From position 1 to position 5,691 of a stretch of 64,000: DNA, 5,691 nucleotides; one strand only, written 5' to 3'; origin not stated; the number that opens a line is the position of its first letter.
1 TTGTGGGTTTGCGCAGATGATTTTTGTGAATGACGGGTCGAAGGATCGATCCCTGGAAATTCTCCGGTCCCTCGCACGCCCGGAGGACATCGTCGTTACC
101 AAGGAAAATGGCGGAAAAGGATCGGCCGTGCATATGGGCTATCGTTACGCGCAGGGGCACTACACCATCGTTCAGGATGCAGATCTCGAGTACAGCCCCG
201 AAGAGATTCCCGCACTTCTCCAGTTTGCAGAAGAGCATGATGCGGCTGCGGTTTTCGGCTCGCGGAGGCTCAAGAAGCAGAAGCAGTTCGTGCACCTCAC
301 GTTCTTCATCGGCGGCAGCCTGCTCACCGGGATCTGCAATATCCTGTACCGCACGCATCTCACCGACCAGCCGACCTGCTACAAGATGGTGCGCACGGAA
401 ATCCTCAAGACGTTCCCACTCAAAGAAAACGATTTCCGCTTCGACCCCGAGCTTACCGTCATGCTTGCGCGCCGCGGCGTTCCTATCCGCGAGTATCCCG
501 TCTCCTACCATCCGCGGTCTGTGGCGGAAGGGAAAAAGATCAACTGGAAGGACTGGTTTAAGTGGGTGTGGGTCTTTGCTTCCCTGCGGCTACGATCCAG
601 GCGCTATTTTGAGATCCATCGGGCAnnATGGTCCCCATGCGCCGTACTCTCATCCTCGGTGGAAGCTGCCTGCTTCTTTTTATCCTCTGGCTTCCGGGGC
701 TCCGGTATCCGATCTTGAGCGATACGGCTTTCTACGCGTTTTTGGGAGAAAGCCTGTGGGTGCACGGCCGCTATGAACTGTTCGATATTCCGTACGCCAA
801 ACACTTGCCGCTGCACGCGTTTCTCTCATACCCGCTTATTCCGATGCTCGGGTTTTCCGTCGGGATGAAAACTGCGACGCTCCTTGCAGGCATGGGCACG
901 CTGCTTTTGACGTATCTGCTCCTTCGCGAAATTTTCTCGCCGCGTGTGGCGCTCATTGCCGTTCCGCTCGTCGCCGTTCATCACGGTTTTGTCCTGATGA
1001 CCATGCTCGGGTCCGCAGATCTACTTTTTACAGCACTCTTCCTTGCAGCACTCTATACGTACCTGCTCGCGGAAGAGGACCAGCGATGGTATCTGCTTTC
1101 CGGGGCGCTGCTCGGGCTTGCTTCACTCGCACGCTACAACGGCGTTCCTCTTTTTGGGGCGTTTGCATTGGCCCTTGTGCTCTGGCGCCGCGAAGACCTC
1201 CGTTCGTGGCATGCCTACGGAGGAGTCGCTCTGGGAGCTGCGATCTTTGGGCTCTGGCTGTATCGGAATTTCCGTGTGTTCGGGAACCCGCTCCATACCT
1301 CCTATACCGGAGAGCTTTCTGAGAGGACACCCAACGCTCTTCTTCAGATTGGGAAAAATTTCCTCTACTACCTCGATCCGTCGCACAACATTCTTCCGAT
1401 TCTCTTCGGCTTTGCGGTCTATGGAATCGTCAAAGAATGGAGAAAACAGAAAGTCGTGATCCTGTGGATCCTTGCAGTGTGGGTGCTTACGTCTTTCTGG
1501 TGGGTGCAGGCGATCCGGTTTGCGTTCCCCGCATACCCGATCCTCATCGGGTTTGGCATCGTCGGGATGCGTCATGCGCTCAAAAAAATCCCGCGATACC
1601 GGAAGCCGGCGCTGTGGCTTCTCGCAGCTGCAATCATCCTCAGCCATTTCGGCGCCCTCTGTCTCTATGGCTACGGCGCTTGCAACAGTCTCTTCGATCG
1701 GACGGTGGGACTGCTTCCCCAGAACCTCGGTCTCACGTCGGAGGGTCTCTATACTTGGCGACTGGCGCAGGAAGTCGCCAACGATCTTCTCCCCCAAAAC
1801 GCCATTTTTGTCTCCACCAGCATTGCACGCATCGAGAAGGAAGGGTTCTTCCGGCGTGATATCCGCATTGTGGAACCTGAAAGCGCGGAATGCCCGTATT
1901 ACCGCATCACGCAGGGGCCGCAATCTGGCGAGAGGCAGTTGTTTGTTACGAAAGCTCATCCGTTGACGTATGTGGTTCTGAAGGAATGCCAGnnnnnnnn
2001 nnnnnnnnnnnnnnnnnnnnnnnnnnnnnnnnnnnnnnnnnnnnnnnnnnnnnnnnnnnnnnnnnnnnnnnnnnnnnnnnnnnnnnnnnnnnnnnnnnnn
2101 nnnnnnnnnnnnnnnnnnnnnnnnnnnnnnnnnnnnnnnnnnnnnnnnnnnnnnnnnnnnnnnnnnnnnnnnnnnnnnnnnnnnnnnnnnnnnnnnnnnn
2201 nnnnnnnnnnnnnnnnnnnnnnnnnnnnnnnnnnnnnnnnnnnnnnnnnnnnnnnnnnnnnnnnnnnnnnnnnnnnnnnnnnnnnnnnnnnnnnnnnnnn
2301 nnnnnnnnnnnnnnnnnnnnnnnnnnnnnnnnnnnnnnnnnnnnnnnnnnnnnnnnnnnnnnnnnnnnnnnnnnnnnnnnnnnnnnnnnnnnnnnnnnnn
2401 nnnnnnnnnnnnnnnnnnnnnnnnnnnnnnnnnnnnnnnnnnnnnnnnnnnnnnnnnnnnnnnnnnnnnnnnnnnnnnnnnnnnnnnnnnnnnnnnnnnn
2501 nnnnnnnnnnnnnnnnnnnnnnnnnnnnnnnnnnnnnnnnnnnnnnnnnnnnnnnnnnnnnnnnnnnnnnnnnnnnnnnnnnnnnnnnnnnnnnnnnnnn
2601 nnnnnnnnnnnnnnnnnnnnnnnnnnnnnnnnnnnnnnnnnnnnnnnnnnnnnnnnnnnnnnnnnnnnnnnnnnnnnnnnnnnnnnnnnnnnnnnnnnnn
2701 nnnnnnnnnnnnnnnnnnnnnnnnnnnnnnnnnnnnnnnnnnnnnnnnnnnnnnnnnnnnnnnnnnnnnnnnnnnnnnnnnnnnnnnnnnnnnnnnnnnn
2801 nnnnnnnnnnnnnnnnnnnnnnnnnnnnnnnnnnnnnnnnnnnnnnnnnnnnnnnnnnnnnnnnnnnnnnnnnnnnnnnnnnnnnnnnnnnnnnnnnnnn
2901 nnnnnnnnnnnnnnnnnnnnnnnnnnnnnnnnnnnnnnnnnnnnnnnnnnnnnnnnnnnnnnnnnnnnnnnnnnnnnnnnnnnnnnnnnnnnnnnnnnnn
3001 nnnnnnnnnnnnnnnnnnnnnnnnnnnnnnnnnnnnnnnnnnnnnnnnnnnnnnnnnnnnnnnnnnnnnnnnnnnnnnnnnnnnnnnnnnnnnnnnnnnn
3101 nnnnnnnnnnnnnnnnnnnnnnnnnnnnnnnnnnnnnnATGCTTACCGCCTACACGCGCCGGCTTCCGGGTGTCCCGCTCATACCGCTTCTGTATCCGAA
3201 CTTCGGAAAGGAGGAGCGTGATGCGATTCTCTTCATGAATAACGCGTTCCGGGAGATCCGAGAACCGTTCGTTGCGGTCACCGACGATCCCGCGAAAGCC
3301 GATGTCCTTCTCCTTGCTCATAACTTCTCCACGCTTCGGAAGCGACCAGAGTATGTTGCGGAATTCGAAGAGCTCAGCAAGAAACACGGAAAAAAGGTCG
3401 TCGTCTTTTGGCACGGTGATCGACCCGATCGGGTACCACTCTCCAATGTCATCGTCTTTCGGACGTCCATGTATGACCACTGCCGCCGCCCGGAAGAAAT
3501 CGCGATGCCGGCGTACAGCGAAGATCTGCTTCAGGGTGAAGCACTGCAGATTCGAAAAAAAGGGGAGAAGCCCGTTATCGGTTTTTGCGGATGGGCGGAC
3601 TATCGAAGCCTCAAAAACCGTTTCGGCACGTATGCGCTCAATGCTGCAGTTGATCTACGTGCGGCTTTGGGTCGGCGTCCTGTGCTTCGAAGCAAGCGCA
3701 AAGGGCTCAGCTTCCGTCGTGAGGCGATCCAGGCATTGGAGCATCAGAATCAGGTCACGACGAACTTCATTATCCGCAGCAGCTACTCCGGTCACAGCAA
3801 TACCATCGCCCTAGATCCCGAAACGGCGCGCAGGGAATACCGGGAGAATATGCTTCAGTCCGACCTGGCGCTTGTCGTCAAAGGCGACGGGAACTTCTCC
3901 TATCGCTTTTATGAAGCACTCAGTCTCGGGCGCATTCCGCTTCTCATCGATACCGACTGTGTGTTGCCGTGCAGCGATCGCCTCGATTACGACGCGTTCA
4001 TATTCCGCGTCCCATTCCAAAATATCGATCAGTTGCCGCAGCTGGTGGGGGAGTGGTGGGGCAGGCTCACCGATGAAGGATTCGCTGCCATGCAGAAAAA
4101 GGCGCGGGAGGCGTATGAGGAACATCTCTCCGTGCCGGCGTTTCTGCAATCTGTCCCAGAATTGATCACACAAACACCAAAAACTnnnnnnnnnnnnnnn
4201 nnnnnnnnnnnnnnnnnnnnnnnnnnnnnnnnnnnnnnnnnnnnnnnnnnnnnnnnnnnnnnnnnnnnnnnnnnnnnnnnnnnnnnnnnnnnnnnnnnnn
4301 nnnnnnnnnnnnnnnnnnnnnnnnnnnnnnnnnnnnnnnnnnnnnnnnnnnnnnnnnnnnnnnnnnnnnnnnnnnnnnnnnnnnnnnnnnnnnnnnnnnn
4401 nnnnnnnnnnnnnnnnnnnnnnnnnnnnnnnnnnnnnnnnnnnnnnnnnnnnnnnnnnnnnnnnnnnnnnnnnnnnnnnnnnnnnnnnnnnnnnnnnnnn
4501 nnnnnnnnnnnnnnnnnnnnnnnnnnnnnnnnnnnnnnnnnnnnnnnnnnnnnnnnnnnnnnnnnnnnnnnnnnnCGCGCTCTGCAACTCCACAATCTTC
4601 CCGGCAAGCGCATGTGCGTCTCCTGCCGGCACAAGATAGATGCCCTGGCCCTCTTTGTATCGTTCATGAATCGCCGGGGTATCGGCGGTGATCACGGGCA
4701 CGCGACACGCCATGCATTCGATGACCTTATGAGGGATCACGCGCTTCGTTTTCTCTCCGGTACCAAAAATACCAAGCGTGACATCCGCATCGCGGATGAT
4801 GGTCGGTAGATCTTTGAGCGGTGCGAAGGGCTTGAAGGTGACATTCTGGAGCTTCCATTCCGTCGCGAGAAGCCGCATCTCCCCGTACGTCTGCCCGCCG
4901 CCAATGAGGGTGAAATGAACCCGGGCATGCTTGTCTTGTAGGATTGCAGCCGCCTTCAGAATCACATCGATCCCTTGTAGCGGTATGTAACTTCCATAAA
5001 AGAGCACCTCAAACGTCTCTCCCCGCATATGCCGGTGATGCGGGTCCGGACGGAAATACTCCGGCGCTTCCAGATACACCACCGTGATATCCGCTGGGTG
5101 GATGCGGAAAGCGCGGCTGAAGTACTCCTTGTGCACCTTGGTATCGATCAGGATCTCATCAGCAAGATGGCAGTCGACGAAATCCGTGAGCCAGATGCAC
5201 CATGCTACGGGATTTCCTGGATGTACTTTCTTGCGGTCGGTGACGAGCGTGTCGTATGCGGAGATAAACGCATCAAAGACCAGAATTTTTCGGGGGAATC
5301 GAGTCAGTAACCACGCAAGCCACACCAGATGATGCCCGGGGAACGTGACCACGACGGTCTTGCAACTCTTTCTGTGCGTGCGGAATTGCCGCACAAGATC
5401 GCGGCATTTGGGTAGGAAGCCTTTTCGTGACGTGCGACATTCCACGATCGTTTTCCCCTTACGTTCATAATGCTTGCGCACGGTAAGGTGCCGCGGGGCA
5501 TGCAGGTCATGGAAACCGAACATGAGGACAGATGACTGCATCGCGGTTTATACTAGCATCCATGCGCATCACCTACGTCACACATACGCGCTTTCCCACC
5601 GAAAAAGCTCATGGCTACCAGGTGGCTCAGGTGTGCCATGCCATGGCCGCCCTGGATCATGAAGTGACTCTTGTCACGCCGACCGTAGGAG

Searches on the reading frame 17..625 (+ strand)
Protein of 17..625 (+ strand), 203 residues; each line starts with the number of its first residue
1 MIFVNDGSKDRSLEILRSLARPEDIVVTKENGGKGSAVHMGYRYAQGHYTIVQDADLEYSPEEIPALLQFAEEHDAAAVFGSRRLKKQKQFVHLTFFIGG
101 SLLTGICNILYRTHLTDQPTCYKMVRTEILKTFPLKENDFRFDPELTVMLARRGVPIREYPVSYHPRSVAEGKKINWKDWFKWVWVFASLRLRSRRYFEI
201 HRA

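Call 77: search_protein_families(library=pfam, proteins=[window:17-625:+], max_evalue=0.00001)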
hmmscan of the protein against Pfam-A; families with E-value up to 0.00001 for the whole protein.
window:17-625:+ (203 aa): 2 families
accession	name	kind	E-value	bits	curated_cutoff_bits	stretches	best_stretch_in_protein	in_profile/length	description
PF00535.33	Glycos_transf_2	-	4.3e-21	76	23.3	1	1-130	30-164/168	Glycosyl transferase family 2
PF13641.12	Glyco_tranf_2_3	-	4.1e-06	27.4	27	0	3-159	35-203/230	Glycosyltransferase like family 2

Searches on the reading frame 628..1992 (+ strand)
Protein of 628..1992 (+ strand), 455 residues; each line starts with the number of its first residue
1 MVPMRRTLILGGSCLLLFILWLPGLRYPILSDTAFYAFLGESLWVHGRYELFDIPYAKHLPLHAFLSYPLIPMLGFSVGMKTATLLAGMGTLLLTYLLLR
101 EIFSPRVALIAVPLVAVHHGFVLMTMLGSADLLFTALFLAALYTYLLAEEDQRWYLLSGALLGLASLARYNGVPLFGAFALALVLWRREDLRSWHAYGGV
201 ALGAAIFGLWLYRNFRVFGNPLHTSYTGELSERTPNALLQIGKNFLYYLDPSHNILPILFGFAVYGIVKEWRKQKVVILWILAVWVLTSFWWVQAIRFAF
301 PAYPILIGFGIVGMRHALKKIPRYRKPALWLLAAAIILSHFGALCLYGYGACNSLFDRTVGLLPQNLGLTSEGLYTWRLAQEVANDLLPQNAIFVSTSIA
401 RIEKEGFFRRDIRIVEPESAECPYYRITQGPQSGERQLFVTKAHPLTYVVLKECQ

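Call 77: search_protein_families(library=pfam, proteins=[window:628-1992:+], max_evalue=0.00001)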
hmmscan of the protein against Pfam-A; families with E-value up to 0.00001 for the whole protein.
window:628-1992:+ (455 aa): 1 family
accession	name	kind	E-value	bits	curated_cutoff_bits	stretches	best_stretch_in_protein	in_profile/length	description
PF13231.12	PMT_2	-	1.4e-15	58.3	26.1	1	81-210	25-157/160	Dolichyl-phosphate-mannose-protein mannosyltransferase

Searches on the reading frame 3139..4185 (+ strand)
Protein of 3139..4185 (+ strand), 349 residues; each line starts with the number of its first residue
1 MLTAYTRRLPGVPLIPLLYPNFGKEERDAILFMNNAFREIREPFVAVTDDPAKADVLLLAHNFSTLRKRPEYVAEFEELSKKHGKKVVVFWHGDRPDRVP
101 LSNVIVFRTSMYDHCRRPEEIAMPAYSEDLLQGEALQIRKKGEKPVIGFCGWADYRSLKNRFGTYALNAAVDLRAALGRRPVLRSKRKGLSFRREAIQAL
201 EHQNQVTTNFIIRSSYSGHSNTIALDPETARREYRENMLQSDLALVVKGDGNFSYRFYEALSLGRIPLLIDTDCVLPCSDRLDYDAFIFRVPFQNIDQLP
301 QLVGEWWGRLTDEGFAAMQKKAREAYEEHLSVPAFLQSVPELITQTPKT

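Call 77: search_protein_families(library=pfam, proteins=[window:3139-4185:+], max_evalue=0.00001)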
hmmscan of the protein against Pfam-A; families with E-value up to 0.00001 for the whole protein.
window:3139-4185:+ (349 aa): 2 families
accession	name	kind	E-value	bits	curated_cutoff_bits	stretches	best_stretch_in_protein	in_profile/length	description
PF03016.20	Exostosin_GT47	-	1.7e-11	44.5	33.4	1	188-303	187-290/293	Exostosin GT47 domain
PF24785.1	RXYLT1_C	-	1.9e-07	31.1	27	1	202-279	42-115/187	RXYLT1 C-terminal domain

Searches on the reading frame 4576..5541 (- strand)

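Call 77: search_protein_families(library=pfam, proteins=[window:4576-5541:-], max_evalue=0.00001)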
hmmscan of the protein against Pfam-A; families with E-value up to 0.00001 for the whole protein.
window:4576-5541:- (322 aa): 3 families
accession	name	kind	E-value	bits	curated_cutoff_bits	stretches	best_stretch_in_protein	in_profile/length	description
PF13692.12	Glyco_trans_1_4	-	1.4e-19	71.2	27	1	178-319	3-139/142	Glycosyl transferases group 1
PF00534.26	Glycos_transf_1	-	2.3e-18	66.7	26.4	1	175-319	14-155/172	Glycosyl transferases group 1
PF13524.12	Glyco_trans_1_2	-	1.1e-07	32.4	25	1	207-316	14-108/144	Glycosyl transferase-like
